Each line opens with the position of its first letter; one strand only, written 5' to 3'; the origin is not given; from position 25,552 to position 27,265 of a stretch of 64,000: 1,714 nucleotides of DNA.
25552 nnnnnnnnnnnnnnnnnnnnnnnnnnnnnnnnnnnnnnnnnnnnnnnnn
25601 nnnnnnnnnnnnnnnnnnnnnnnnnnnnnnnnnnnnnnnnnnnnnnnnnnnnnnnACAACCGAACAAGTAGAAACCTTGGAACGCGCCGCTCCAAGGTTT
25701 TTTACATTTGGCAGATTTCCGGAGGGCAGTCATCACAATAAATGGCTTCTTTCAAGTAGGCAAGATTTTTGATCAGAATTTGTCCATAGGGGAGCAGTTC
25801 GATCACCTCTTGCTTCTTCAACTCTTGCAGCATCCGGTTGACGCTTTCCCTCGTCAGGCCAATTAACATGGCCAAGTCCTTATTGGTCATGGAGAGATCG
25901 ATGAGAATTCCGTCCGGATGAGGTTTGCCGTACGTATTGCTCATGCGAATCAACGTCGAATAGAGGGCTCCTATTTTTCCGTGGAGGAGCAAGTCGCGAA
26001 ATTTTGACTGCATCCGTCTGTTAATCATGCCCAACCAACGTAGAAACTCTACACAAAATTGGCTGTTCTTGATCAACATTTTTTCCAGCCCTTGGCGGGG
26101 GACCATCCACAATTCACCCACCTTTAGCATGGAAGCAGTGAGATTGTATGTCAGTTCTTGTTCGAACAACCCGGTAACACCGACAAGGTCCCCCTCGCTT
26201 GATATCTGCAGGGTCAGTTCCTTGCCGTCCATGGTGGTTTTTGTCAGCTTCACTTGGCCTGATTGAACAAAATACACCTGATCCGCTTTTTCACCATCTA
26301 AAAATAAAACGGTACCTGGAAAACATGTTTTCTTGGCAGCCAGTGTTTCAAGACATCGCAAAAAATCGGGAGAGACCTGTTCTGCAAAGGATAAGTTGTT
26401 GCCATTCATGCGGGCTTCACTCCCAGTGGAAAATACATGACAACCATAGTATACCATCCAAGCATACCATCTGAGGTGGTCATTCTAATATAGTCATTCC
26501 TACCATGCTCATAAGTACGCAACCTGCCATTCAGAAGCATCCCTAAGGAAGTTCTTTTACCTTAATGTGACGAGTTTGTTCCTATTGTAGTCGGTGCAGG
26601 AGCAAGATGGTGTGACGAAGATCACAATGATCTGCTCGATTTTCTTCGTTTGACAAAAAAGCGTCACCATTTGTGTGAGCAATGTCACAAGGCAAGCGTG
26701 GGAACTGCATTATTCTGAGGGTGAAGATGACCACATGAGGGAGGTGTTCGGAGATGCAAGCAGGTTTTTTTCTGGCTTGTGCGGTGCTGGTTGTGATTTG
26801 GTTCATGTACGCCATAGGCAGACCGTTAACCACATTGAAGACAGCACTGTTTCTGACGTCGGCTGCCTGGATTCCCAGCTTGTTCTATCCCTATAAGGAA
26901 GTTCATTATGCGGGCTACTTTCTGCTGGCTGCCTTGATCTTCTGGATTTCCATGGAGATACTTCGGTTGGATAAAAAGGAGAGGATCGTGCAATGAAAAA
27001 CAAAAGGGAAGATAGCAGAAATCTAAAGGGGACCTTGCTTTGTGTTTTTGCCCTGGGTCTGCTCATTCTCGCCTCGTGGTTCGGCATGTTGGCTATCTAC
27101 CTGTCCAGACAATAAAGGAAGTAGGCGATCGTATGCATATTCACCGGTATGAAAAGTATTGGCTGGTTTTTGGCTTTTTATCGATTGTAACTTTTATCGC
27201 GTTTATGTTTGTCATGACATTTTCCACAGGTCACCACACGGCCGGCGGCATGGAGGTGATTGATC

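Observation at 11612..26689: Fnr-type regulon: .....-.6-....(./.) boxes precede seven anaerobic / NO-stress transcription units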

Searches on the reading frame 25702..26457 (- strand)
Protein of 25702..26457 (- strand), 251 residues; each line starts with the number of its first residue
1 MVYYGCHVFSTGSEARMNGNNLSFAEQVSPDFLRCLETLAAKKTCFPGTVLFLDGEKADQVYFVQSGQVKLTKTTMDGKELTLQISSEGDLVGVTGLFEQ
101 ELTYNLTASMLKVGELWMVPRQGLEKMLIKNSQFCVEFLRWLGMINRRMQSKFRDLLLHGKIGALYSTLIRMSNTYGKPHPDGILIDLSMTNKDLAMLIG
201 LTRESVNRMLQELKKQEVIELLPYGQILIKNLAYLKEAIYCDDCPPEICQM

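Call 9: search_protein_families(library=pfam, proteins=[window:25702-26457:-])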
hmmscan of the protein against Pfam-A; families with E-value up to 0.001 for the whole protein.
window:25702-26457:- (251 aa): 4 families
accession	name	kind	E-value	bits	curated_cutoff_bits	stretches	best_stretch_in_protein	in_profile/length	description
PF00027.35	cNMP_binding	-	3.9e-17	62.4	27.5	1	47-130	6-88/89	Cyclic nucleotide-binding domain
PF13545.12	HTH_Crp_2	-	2.8e-15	56.5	27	1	166-237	4-69/70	Crp-like helix-turn-helix domain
PF00325.26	Crp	-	6.9e-10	38.9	21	1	188-219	1-32/32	Bacterial regulatory proteins, crp family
PF13412.12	HTH_24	-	0.00089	19.2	21.9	0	190-220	18-48/48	Winged helix-turn-helix DNA-binding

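Call 22: search_protein_families(library=ncbifam, proteins=[window:25702-26409:-])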
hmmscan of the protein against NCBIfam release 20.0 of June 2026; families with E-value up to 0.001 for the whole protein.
window:25702-26409:- (235 aa): 13 families
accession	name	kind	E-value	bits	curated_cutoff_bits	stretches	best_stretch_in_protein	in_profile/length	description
TIGR03697.1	NtcA_cyano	equivalog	8.8e-18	64.8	244.95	1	32-205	1-175/193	global nitrogen regulator NtcA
NF008732.0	PRK11753.1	equivalog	5.2e-16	58.7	266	1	31-204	30-202/214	cAMP-activated global transcriptional regulator CRP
NF045989.1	TransRegFnrLRhodb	equivalog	1.7e-13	50.4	300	1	14-221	26-233/245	transcriptional regulator FnrL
NF050806.1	TransRegFixKCaul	equivalog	1e-12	47.8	300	1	33-216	32-207/215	transcriptional regulator FixK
NF006901.0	PRK09392.1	equivalog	2.7e-10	39.9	211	1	5-202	11-202/236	transcriptional activator FtrB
NF010499.0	PRK13918.1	equivalog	6.5e-10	38.9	274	1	28-222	16-200/205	CRP/FNR family transcriptional regulator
NF008365.0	PRK11161.1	subfamily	7.2e-10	38.6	228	1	24-206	47-227/250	fumarate/nitrate reduction transcriptional regulator Fnr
NF053664.1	TransRegPtrACyano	equivalog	1.5e-09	37.4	300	1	43-215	28-192/196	Crp/Fnr family transcriptional regulator PtrA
NF052518.1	TransRegLdrP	equivalog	8.5e-08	32.4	300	1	34-219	9-184/195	transcriptional regulator LdrP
NF041163.2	encap_f2b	equivalog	2e-07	30.5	400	1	15-119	86-190/450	family 2B encapsulin nanocompartment shell protein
TIGR03896.1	cyc_nuc_ocin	subfamily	7.9e-06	25.4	161.05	1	26-135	163-272/317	bacteriocin-type transport-associated protein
NF058543.1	ActPatMycb56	equivalog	0.00014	20.8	460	1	15-85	10-79/317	acetyltransferase Pat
NF050815.1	TransActFtrBCaul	equivalog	0.00069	18.9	300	1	10-198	18-200/251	transcriptional activator FtrB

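Call 35: search_solved_structures(query=window:25702-26409:-, max_evalue=0.001)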
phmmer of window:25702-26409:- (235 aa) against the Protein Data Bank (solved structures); distinct sequences matched with E-value up to 0.001: 76 (the best 60 are shown).
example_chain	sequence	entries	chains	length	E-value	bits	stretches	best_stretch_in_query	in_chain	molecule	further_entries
2xgx_A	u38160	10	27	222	5.5e-19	71.8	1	32-205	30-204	GLOBAL NITROGEN REGULATOR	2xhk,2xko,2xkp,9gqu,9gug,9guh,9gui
8h3v_X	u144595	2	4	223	7.1e-18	68.2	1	33-205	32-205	NtcA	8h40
3la2_A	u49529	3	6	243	9.2e-18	67.8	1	33-205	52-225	Global nitrogen regulator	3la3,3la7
4cyd_A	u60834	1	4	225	3.8e-16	62.5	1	30-200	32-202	PROBABLE TRANSCRIPTION REGULATOR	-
4byy_A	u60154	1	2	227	3.9e-16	62.5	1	30-200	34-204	TRANSCRIPTIONAL REGULATOR, CRP/FNR FAMILY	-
3r6s_A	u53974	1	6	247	5.2e-16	62.1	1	30-200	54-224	transcription regulator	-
3h3u_A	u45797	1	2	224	1.4e-15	60.7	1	25-203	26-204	PROBABLE TRANSCRIPTIONAL REGULATORY PROTEIN (PROBABLY CRP/FNR-FAMILY)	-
3mzh_A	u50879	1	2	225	1.4e-15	60.7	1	25-203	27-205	PROBABLE TRANSCRIPTIONAL REGULATORY PROTEIN (PROBABLY CRP/FNR-FAMILY)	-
3d0s_A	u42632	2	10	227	1.4e-15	60.6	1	25-203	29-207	TRANSCRIPTIONAL REGULATORY PROTEIN | PROBABLE TRANSCRIPTIONAL REGULATORY PROTEIN (PROBABLY CRP/ FNR-FAMILY)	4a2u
3i54_A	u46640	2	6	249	1.9e-15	60.2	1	25-201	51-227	Transcriptional regulator, Crp/Fnr family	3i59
7ets_A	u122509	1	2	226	3.5e-15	59.3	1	26-200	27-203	Crp/Fnr family transcriptional regulator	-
2bgc_A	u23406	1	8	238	1.6e-14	57.2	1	14-221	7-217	PRFA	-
5lek_A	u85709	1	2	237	1.7e-14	57.1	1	14-221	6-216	Listeriolysin regulatory protein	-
6qwf_A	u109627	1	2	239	3.5e-14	56.1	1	14-221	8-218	Listeriolysin positive regulatory factor A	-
6qvy_A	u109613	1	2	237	3.7e-14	56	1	14-221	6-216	Listeriolysin regulatory protein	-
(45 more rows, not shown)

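Call 37: find_homologous_proteins(query=window:25702-26409:-, max_evalue=1e-20)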
Query window:25702-26409:- (235 aa): 1040 proteins with E <= 1e-20 among 1458 candidates; the best 120 are listed.
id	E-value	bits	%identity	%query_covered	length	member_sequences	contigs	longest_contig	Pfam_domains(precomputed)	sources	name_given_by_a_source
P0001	1.1e-152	524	100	100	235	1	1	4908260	PF13545.13,PF00027.36,PF00325.27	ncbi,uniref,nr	ncbi:Crp/Fnr family transcriptional regulator [Brevibacillus humidisoli]|uniref:Crp/Fnr family trans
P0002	2.4e-114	398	72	100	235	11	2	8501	PF13545.13,PF00027.36,PF00325.27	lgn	-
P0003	3.4e-114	398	73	100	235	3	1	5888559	PF13412.13,PF13545.13,PF00027.36,PF00325.27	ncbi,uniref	ncbi:Crp/Fnr family transcriptional regulator [Brevibacillus fluminis]|uniref:Crp/Fnr family transcr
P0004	2.5e-112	392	72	100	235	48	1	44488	PF13545.13,PF00027.36,PF00325.27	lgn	-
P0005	2.5e-105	369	69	100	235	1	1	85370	PF13545.13,PF00027.36,PF00325.27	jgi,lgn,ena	-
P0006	1.2e-97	344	65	99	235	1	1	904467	PF13545.13,PF00027.36,PF00325.27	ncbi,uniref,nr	ncbi:Crp/Fnr family transcriptional regulator [Brevibacillus dissolubilis]|uniref:Crp/Fnr family tra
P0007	8.0e-97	341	66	98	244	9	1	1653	PF13545.13,PF00027.36,PF00325.27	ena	-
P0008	2.8e-96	339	66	98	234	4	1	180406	PF13545.13,PF00027.36,PF00325.27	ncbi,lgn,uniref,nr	ncbi:Crp/Fnr family transcriptional regulator [Brevibacillus centrosporus]|uniref:Crp/Fnr family tra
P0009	2.8e-96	339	65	98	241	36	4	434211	PF13545.13,PF00027.36,PF00325.27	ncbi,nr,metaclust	ncbi:Crp/Fnr family transcriptional regulator [Brevibacillus laterosporus]|nr:transcriptional regula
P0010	3.1e-96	339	65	98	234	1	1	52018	PF13545.13,PF00027.36,PF00325.27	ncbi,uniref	ncbi:Crp/Fnr family transcriptional regulator [Brevibacillus borstelensis]|uniref:Crp/Fnr family tra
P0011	1.8e-95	337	65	98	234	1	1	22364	PF13545.13,PF00027.36,PF00325.27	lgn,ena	-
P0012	3.1e-95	336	66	97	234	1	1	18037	PF13545.13,PF00027.36,PF00325.27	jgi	jgi:CRP/FNR family cyclic AMP-dependent transcriptional regulator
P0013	4.5e-95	335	65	98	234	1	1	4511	PF13545.13,PF00027.36,PF00325.27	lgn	-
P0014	9.1e-95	334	63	99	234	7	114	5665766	PF13545.13,PF00027.36,PF00325.27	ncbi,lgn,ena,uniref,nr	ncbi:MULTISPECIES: Crp/Fnr family transcriptional regulator [Brevibacillus]|uniref:Transcriptional r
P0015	2.6e-94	333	65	97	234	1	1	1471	PF13545.13,PF00027.36,PF00325.27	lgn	-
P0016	1.1e-93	331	64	99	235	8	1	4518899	PF13412.13,PF13545.13,PF00027.36,PF00325.27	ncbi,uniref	ncbi:Crp/Fnr family transcriptional regulator [Brevibacillus gelatini]|uniref:Crp/Fnr family transcr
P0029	8.7e-89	315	60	98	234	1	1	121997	PF13545.13,PF00027.36,PF00325.27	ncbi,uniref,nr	ncbi:Crp/Fnr family transcriptional regulator [Brevibacillus sp. SYP-B805]|uniref:Crp/Fnr family tra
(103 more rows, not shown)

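Call 38: find_encoding_contigs(protein=P0001, flank=10000, max_places=2)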
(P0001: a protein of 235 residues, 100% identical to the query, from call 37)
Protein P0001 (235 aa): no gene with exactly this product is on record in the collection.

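Call 39: find_encoding_contigs(protein=P0003, flank=10000, max_places=2)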
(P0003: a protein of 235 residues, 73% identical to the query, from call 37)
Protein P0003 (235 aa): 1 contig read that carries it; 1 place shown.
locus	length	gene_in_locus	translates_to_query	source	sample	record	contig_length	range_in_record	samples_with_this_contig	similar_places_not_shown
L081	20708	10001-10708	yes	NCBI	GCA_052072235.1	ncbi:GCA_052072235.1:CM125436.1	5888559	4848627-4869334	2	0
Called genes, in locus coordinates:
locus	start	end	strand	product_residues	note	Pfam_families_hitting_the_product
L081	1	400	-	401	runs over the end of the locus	PF01053:Cys_Met_Meta_PP, PF00155:Aminotran_1_2 (weak), PF00266:Aminotran_5 (faint)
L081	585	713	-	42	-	-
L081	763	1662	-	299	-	PF02735:Ku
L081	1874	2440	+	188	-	-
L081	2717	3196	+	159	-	-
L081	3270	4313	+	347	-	PF11553:DUF3231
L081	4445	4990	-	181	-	PF01814:Hemerythrin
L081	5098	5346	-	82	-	-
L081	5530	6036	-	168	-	PF00355:Rieske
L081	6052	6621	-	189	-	PF00037:Fer4 (faint), PF12797:Fer4_2 (faint), PF12837:Fer4_6 (faint), PF14697:Fer4_21 (faint), PF13237:Fer4_10 (weak), PF13247:Fer4_11, PF12838:Fer4_7 (weak), PF13187:Fer4_9 (weak), +1 more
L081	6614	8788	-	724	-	PF04879:Molybdop_Fe4S4, PF00384:Molybdopterin, PF01568:Molydop_binding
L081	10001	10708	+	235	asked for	PF00027:cNMP_binding, PF13545:HTH_Crp_2, PF00325:Crp, PF13412:HTH_24 (faint)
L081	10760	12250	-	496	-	PF07690:MFS_1, PF00989:PAS, PF13188:PAS_8 (weak), PF13426:PAS_9, PF08447:PAS_3 (weak)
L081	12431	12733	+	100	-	PF01022:HTH_5 (weak)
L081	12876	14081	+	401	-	PF07690:MFS_1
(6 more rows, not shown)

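Call 42: find_encoding_contigs(protein=P0029, flank=10000, max_places=1)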
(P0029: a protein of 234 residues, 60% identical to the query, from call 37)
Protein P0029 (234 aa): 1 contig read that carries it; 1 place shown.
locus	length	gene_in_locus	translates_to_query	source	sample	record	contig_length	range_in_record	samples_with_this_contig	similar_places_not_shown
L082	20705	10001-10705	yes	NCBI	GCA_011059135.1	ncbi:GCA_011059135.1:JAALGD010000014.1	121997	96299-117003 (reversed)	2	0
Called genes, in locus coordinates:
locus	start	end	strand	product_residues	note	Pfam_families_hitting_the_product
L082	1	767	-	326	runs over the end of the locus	PF01087:GalP_UDP_transf, PF01230:HIT (faint), PF16285:DUF4931_N (weak), PF02744:GalP_UDP_tr_C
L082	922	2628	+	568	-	PF02878:PGM_PMM_I, PF02879:PGM_PMM_II, PF02880:PGM_PMM_III, PF00408:PGM_PMM_IV (weak)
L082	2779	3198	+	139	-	-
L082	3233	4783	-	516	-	PF07732:Cu-oxidase_3 (faint), PF07731:Cu-oxidase_2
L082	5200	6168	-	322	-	PF06081:ArAE_1, PF13515:FUSC_2 (weak), PF11728:ArAE_1_C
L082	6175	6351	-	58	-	-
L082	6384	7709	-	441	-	PF11563:Protoglobin, PF00015:MCPsignal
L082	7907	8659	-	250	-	PF06778:Chlor_dismutase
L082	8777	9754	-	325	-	PF00890:FAD_binding_2 (faint), PF01134:GIDA (faint), PF01266:DAO (faint), PF01494:FAD_binding_3 (weak), PF07992:Pyr_redox_2, PF13738:Pyr_redox_3, PF13434:Lys_Orn_oxgnase (weak), PF00070:Pyr_redox, +4 more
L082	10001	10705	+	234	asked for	PF00027:cNMP_binding, PF13545:HTH_Crp_2, PF00325:Crp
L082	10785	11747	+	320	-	PF01545:Cation_efflux, PF16916:ZT_dimer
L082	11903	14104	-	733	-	PF00403:HMA, PF00122:E1-E2_ATPase, PF08282:Hydrolase_3 (faint), PF00702:Hydrolase, PF12710:HAD (weak)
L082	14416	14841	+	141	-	PF00903:Glyoxalase, PF06983:3-dmu-9_3-mt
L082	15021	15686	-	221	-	PF00440:TetR_N, PF17922:TetR_C_17, PF13977:TetR_C_6 (weak)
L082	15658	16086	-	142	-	PF05977:MFS_3, PF07690:MFS_1 (weak)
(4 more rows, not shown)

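Call 43: find_encoding_contigs(protein=P0006, flank=10000, max_places=1)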
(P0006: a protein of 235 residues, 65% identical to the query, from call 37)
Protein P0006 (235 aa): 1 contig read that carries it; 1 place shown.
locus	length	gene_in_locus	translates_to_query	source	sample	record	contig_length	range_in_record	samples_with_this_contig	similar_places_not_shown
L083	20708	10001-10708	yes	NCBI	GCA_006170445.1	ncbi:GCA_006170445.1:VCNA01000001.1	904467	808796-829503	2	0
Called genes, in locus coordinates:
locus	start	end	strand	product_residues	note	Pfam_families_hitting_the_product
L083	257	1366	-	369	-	PF03845:Spore_permease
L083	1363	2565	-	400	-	PF25198:Spore_GerAC_N, PF05504:Spore_GerAC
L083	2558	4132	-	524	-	PF03323:GerA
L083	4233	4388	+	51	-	-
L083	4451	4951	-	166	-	PF01814:Hemerythrin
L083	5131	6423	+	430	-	PF03063:Prismane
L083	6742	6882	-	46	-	-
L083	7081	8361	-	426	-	PF00082:Peptidase_S8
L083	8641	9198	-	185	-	PF02482:Ribosomal_S30AE, PF16321:Ribosom_S30AE_C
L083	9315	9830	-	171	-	PF01814:Hemerythrin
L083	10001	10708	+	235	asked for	PF00027:cNMP_binding, PF13545:HTH_Crp_2, PF00325:Crp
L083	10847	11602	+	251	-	PF00027:cNMP_binding, PF13545:HTH_Crp_2, PF00325:Crp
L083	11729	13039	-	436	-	-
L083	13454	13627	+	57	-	-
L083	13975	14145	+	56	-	-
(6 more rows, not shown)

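Call 44: find_encoding_contigs(protein=P0016, flank=10000, max_places=1)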
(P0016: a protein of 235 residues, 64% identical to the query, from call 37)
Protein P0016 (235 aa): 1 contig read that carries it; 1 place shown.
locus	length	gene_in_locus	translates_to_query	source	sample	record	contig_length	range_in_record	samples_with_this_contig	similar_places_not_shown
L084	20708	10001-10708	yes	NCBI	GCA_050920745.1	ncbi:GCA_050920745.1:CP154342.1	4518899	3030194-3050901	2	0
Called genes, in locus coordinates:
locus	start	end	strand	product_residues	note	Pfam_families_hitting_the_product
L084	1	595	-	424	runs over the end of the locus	PF01420:Methylase_S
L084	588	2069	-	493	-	PF12161:HsdM_N, PF02384:N6_Mtase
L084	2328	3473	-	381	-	PF02810:SEC-C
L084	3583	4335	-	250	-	PF14256:YwiC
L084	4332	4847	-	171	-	PF01814:Hemerythrin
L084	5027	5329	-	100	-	-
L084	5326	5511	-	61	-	-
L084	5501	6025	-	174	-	PF00355:Rieske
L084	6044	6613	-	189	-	PF00037:Fer4 (faint), PF12797:Fer4_2 (faint), PF12837:Fer4_6 (faint), PF14697:Fer4_21 (faint), PF13237:Fer4_10 (weak), PF13247:Fer4_11, PF12838:Fer4_7 (weak), PF13187:Fer4_9 (weak), +1 more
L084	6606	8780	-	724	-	PF04879:Molybdop_Fe4S4, PF00384:Molybdopterin, PF01568:Molydop_binding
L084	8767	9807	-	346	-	-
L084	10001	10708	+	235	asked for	PF00027:cNMP_binding, PF13545:HTH_Crp_2, PF00325:Crp, PF13412:HTH_24 (weak)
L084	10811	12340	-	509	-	PF07690:MFS_1, PF00989:PAS, PF13188:PAS_8 (weak), PF08448:PAS_4 (weak), PF13426:PAS_9, PF08447:PAS_3 (weak)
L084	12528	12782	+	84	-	-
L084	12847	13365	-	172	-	PF01814:Hemerythrin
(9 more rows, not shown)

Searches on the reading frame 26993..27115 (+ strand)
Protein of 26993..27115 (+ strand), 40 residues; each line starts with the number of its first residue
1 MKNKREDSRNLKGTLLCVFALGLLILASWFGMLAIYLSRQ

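Call 86: search_protein_families(library=pfam, max_evalue=0.01, proteins=[window:26993-27115:+])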
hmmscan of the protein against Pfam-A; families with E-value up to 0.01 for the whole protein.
window:26993-27115:+ (40 aa): 1 family
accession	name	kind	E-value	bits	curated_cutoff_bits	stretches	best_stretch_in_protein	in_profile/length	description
PF08113.16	CoxIIa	-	0.0004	20.6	20.7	1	12-39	5-32/33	Cytochrome c oxidase subunit IIa family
